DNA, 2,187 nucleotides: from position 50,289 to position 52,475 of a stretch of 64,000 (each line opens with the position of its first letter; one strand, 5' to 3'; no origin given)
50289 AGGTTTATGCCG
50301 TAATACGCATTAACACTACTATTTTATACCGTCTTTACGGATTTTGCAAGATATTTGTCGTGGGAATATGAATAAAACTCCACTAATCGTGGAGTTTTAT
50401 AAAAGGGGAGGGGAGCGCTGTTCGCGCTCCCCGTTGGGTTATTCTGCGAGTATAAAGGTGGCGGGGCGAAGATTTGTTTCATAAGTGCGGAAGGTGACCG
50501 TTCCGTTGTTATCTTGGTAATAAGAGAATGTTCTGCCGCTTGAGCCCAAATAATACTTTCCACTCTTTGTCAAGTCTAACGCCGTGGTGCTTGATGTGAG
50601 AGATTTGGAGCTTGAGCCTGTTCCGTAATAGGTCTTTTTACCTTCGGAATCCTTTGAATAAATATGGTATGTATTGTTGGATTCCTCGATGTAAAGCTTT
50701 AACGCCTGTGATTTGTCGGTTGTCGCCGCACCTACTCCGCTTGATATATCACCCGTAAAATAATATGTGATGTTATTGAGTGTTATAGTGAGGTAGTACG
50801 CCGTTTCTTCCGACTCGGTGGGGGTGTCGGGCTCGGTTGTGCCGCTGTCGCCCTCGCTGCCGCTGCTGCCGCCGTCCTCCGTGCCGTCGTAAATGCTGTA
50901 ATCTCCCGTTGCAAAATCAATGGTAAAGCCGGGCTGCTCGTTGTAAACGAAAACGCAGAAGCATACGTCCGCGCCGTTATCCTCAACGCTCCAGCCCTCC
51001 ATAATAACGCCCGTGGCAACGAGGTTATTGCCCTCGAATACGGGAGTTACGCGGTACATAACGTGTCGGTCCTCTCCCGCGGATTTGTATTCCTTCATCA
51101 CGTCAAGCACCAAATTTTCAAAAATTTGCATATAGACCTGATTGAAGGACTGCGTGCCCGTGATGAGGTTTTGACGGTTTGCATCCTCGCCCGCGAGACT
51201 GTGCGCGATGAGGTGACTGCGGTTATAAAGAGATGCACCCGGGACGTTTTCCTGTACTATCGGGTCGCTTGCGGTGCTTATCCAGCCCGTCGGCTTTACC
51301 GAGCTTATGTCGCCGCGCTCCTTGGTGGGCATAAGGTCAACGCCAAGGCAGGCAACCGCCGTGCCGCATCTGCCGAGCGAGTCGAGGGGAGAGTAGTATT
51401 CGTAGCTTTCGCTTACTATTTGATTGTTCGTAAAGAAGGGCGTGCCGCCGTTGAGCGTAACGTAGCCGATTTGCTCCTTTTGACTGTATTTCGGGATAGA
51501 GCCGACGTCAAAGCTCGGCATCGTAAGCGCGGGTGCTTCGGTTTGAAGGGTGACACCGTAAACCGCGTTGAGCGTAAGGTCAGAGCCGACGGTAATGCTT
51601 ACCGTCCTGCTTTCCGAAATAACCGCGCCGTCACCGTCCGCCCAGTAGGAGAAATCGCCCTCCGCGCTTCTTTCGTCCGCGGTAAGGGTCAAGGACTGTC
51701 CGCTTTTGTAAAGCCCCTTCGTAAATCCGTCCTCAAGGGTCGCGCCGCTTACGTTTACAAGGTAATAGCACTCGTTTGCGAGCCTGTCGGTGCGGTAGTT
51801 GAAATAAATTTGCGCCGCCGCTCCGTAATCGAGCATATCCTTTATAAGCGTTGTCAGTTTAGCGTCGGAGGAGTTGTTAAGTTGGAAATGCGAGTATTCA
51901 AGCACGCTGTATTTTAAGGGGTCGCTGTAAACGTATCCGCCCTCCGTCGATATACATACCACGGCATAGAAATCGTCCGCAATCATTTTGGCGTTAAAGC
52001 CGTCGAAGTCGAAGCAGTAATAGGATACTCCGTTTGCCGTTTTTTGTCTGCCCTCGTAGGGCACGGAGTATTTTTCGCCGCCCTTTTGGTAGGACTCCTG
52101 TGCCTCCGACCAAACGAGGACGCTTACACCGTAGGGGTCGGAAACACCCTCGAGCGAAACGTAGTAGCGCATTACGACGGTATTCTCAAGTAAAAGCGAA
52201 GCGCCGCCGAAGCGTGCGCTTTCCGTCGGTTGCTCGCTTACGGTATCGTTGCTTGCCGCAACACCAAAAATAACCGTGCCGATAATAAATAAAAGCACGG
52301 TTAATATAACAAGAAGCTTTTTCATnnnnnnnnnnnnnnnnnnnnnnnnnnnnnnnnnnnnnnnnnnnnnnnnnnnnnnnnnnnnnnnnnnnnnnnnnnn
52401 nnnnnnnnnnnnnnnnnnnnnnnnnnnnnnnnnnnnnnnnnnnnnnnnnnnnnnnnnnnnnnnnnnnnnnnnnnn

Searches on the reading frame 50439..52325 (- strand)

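Call 7: search_protein_families(library=pfam, proteins=[window:50439-52325:-], max_evalue=1)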
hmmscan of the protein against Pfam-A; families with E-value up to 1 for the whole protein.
window:50439-52325:- (628 aa): 3 families
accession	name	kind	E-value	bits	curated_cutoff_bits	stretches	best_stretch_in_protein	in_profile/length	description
PF13930.12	Endonuclea_NS_2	-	7.3e-19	68.7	27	1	306-444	8-128/132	DNA/RNA non-specific endonuclease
PF01223.29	Endonuclease_NS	-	4.1e-05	23.8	23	1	360-435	80-151/223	DNA/RNA non-specific endonuclease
PF18998.6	Flg_new_2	-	0.02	15.3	23.6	1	195-256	11-69/73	Divergent InlB B-repeat domain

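Call 8: search_protein_families(library=ncbifam, proteins=[window:50439-52325:-], max_evalue=1)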
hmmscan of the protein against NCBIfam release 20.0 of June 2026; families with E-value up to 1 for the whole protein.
window:50439-52325:- (628 aa): 0 families
